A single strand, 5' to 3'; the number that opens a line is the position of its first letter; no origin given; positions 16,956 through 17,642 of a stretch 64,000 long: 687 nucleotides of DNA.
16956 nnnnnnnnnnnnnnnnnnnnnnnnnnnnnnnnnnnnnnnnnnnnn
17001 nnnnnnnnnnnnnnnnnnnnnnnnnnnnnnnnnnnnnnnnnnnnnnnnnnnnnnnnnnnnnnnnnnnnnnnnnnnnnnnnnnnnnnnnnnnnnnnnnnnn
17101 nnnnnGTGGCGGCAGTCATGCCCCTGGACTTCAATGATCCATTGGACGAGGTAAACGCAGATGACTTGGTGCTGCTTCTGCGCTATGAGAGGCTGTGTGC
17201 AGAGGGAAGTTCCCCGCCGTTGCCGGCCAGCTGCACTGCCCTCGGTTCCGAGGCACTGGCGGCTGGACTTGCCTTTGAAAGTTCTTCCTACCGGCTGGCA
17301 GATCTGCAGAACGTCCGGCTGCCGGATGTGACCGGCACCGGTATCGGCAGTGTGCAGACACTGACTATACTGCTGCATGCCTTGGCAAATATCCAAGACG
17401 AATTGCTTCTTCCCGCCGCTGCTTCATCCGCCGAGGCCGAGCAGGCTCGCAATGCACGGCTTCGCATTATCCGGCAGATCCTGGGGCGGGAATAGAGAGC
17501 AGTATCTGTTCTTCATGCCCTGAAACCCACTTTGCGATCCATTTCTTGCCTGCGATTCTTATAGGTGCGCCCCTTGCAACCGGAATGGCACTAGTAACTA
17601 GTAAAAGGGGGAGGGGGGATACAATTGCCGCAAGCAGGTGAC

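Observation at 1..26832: Head-to-tail array of four giant paralogous genes for secreted poly-beta-propeller / Ig-like / dockerin-like proteins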

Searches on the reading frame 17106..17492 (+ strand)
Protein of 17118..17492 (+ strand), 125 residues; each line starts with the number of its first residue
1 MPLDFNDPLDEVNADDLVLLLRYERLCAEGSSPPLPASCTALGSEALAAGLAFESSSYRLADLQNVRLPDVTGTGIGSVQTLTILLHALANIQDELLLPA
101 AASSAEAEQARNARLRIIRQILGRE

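Call 18: search_protein_families(library=pfam, proteins=[window:17118-17492:+], max_evalue=10)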
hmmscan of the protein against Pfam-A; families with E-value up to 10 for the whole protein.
seq(125 aa): 0 families

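Call 44: search_solved_structures(query=window:17118-17492:+, max_evalue=10)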
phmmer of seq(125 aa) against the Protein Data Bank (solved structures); distinct sequences matched with E-value up to 10: 1.
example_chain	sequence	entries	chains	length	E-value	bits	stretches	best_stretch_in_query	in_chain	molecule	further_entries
1m0s_A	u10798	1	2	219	1.5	12.4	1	61-111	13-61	Ribose-5-Phosphate Isomerase A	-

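Call 54: search_protein_representatives(alignment_id=A4)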
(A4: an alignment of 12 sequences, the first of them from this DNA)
Query: 12 sequences, 122 profile positions. Proteins with E-value up to 0.001 (for the whole library): 54; up to 1e-10: 50; up to 1e-30: 15. The best 54 are listed.
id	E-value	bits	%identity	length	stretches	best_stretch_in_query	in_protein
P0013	1.7e-38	148.0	-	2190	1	1-119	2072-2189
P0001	6.9e-38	146.1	-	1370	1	4-121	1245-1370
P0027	3.1e-36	140.7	-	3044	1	4-121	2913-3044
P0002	4.4e-36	140.2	-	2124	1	1-121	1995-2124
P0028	1.0e-35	139.0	-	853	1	1-121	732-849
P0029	1.1e-35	138.9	-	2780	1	3-121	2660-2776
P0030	2.0e-35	138.1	-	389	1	1-121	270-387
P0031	5.2e-35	136.8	-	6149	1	1-121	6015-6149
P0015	1.8e-34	135.0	-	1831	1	1-120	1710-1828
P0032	2.2e-33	131.5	-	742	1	5-120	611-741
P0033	4.3e-33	130.6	-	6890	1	5-121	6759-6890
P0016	6.8e-33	129.9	-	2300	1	1-121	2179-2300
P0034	1.3e-32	129.0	-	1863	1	1-121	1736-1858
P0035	3.1e-32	127.8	-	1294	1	1-119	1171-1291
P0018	2.2e-31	125.0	-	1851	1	1-121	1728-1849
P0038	1.2e-26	109.8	-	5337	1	4-120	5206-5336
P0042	1.7e-23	99.6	-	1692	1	5-121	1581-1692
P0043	3.4e-22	95.4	-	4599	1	1-117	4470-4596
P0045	6.6e-20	88.0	-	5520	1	2-118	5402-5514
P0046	2.6e-19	86.1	-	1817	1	2-119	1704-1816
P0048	1.1e-18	84.1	-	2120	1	3-120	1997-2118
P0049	6.5e-18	81.6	-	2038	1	3-119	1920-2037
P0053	8.2e-17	78.0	-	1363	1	6-120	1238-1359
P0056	3.9e-16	75.8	-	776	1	2-117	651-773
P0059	8.3e-16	74.8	-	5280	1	2-118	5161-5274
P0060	9.3e-16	74.6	-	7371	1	2-119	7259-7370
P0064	6.1e-15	72.0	-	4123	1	2-121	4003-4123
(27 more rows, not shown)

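Call 57: search_protein_families(library=pfam, proteins=[P0048, P0049, P0046, P0042, P0053, P0056], max_evalue=0.001)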
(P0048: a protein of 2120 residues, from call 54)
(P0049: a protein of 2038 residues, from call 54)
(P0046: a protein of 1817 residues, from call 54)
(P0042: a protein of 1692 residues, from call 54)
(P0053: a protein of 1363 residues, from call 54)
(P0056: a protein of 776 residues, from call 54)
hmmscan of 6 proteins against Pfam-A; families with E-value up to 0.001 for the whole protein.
P0048 (2120 aa): 0 families

P0049 (2038 aa): 0 families

P0046 (1817 aa): 0 families

P0042 (1692 aa): 1 family
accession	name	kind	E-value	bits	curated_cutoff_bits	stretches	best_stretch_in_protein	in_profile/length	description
PF07548.16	ChlamPMP_M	-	0.00021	21.8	25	0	775-878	1-96/174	Chlamydia polymorphic membrane protein middle domain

P0053 (1363 aa): 0 families

P0056 (776 aa): 0 families

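Call 58: find_encoding_contigs(protein=P0038, flank=10000, max_places=3)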
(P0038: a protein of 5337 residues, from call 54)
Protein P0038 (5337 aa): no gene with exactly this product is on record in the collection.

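Call 59: find_encoding_contigs(protein=P0060, flank=10000, max_places=3)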
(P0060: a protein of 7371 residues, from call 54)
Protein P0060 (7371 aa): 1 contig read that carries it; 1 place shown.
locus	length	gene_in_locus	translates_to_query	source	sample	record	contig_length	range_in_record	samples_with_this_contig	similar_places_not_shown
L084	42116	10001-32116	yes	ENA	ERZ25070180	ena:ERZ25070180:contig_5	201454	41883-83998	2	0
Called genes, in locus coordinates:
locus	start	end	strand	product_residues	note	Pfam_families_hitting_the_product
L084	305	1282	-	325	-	PF01370:Epimerase, PF16363:GDP_Man_Dehyd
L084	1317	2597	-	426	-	PF01370:Epimerase, PF04321:RmlD_sub_bind, PF16363:GDP_Man_Dehyd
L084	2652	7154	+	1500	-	PF00310:GATase_2, PF04898:Glu_syn_central, PF01645:Glu_synthase, PF01070:FMN_dh (weak), PF01493:GXGXG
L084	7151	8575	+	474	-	PF14691:Fer4_20, PF07992:Pyr_redox_2 (weak), PF01946:Thi4 (faint), PF00070:Pyr_redox (faint), PF01494:FAD_binding_3 (weak), PF07992:Pyr_redox_2, PF12831:FAD_oxidored (weak), PF13450:NAD_binding_8 (weak), +1 more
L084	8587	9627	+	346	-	PF01208:URO-D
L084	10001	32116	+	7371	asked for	PF07495:Y_Y_Y (faint)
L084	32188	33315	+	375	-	PF02384:N6_Mtase (faint), PF07669:Eco57I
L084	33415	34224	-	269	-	PF06426:SATase_N, PF00132:Hexapep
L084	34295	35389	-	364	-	PF00005:ABC_tran, PF13304:AAA_21 (faint), PF03459:TOBE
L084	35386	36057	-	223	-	PF00528:BPD_transp_1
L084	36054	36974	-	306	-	PF01547:SBP_bac_1 (weak), PF13531:SBP_bac_11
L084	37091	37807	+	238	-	PF18912:DZR_2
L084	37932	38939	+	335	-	PF04055:Radical_SAM, PF06968:BATS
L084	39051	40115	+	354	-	PF00155:Aminotran_1_2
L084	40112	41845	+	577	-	PF00561:Abhydrolase_1, PF12697:Abhydrolase_6, PF13489:Methyltransf_23, PF01209:Ubie_methyltran, PF13847:Methyltransf_31, PF08241:Methyltransf_11, PF08242:Methyltransf_12, PF13649:Methyltransf_25, +1 more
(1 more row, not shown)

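Call 69: search_solved_structures(query=A4, max_evalue=10, show_alignments=3)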
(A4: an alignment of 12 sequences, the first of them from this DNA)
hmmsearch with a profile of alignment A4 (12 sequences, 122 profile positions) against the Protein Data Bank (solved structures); distinct sequences matched with E-value up to 10: 2.
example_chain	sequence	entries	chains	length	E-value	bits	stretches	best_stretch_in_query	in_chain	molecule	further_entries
6raw_7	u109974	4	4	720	0.84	13.4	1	11-44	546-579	DNA replication licensing factor Mcm7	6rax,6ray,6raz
3rh7_A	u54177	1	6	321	1.2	12.8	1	63-118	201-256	Hypothetical oxidoreductase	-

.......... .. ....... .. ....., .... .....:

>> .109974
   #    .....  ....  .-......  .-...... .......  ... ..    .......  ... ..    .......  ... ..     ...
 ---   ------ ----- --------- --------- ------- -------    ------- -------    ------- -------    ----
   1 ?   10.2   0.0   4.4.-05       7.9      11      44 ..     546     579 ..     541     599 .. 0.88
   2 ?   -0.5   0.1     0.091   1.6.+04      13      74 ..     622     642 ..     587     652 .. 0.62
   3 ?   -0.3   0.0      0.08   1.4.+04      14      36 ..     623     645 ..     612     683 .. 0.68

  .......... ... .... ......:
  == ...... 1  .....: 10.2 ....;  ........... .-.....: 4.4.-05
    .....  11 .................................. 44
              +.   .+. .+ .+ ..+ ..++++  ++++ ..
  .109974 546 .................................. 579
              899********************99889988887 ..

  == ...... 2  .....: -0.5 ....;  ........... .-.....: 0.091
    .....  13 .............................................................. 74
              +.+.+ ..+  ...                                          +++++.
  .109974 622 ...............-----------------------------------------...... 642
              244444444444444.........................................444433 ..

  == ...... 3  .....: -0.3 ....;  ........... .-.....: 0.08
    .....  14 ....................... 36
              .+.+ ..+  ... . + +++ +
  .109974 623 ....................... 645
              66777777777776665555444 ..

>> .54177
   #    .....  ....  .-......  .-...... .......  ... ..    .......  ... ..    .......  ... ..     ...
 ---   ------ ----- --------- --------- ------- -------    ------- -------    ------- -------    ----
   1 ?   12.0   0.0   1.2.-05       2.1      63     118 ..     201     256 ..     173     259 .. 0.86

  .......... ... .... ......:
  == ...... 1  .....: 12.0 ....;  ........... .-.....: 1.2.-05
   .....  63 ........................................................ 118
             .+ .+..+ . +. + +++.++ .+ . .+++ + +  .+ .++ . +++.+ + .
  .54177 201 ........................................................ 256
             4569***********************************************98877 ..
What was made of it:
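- Closest known: PilY1/PilC type IV pilus tip adhesins. Different: No sequence similarity was detected (call 69).
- The CTD has no detectable similarity to PilY1 or to any solved structure (call 69).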

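Call 76: find_encoding_contigs(protein=P0064, flank=6000, max_places=2)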
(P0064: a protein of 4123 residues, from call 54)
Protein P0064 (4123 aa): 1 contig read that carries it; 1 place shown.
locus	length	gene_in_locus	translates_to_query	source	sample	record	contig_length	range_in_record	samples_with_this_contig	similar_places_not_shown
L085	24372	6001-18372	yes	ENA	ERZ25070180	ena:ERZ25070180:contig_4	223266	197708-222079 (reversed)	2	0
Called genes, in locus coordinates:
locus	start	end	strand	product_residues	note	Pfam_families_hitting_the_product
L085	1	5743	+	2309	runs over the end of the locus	?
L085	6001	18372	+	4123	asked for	PF00400:WD40 (faint), PF03022:MRJP (faint), PF10282:Lactonase, PF10282:Lactonase (weak), PF23414:Beta-prop_EML_2 (weak), PF10282:Lactonase, PF25174:Beta-prop_THOC3 (weak), PF10282:Lactonase (weak), +15 more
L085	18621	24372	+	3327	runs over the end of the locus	PF10282:Lactonase, PF10282:Lactonase, PF10282:Lactonase, PF25174:Beta-prop_THOC3, PF10282:Lactonase, PF25174:Beta-prop_THOC3 (weak), PF10282:Lactonase, PF10282:Lactonase, +17 more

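Call 77: find_encoding_contigs(protein=P0045, flank=6000, max_places=2)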
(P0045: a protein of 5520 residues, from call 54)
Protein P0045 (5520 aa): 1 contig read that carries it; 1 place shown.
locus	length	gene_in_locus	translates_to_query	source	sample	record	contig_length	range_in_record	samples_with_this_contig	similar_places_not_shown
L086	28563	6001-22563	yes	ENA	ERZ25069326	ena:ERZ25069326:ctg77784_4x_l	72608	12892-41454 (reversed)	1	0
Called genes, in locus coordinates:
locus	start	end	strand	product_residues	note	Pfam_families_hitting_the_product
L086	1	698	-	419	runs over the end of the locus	PF00696:AA_kinase, PF01842:ACT (weak), PF13840:ACT_7, PF22468:ACT_9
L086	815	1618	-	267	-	PF23441:SDR (faint), PF00106:adh_short, PF13561:adh_short_C2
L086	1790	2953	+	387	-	PF03060:NMO, PF01070:FMN_dh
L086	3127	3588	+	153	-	-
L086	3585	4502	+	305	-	PF07963:N_methyl (weak)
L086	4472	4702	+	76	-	PF16074:PilW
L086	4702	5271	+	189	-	-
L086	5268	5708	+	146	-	PF07963:N_methyl (weak), PF16732:ComP_DUS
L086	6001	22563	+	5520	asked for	-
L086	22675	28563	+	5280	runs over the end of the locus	PF21226:MalQ_N (faint), PF24421:Ig_J (faint)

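Call 78: find_encoding_contigs(protein=P0043, flank=6000, max_places=2)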
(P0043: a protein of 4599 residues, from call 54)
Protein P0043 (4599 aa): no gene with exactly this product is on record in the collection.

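Call 79: search_protein_families(library=ncbifam, proteins=[L086:3127-3588:+, L086:3585-4502:+, L086:4472-4702:+, L086:4702-5271:+, L086:5268-5708:+], max_evalue=0.01)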
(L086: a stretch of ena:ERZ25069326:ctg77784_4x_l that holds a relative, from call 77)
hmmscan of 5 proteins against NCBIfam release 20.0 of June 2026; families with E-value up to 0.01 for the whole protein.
L086:3127-3588:+ (153 aa): 2 families
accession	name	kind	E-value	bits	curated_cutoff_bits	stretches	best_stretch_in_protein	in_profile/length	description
TIGR02523.1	type_IV_pilV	equivalog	4.1e-15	56.5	52.2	1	19-129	2-121/139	type IV pilus modification protein PilV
TIGR02532.1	IV_pilin_GFxxxE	domain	0.0061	16.4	16.3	0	19-29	2-12/24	prepilin-type N-terminal cleavage/methylation domain-containing protein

L086:3585-4502:+ (305 aa): 2 families
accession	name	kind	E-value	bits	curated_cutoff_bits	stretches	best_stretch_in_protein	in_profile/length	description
NF007848.0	PRK10557.1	equivalog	0.00041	19.7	120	1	46-114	8-78/192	prepilin peptidase-dependent protein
TIGR02532.1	IV_pilin_GFxxxE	domain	0.00091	19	16.3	1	49-70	2-23/24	prepilin-type N-terminal cleavage/methylation domain-containing protein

L086:4472-4702:+ (76 aa): 0 families

L086:4702-5271:+ (189 aa): 0 families

L086:5268-5708:+ (146 aa): 8 families
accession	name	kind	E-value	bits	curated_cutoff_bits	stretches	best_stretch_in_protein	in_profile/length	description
TIGR02532.1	IV_pilin_GFxxxE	domain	8.1e-07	28.6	16.3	1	5-26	2-23/24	prepilin-type N-terminal cleavage/methylation domain-containing protein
TIGR01710.1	typeII_sec_gspG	equivalog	1.4e-06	28.4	88.85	1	5-47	1-43/134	type II secretion system major pseudopilin GspG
NF007862.0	PRK10574.1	equivalog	3.3e-06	27.3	138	1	2-41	2-41/145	prepilin peptidase-dependent pilin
TIGR01708.2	typeII_sec_gspH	equivalog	4.5e-05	23.5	80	1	5-25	2-22/169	type II secretion system minor pseudopilin GspH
NF041775.1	typeIV_PilA_Myxo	equivalog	5e-05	23.4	400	1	5-65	11-71/214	type IV pilin protein PilA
NF007800.0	PRK10506.1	equivalog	0.00036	20.4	158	1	2-36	6-40/163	prepilin peptidase-dependent protein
NF041013.1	T4P_ComGE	equivalog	0.00073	19.6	49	1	2-32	1-31/83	competence type IV pilus minor pilin ComGE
NF040999.1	pilin_ComGC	equivalog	0.0056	16.8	75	1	5-23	2-20/84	competence type IV pilus major pilin ComGC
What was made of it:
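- Closest known: PilY1/PilC type IV pilus tip adhesins. Same: One relative locus (L086) sits directly after minor-pilin genes (calls 77, 79).
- In L086, pilV (TIGR02523, 4e-15) and further prepilin-type genes (TIGR02532) lie directly upstream of two tandem CTD-bearing giants of 5520 and 5280 aa. No pilY1-like gene lies between them (calls 77, 79).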
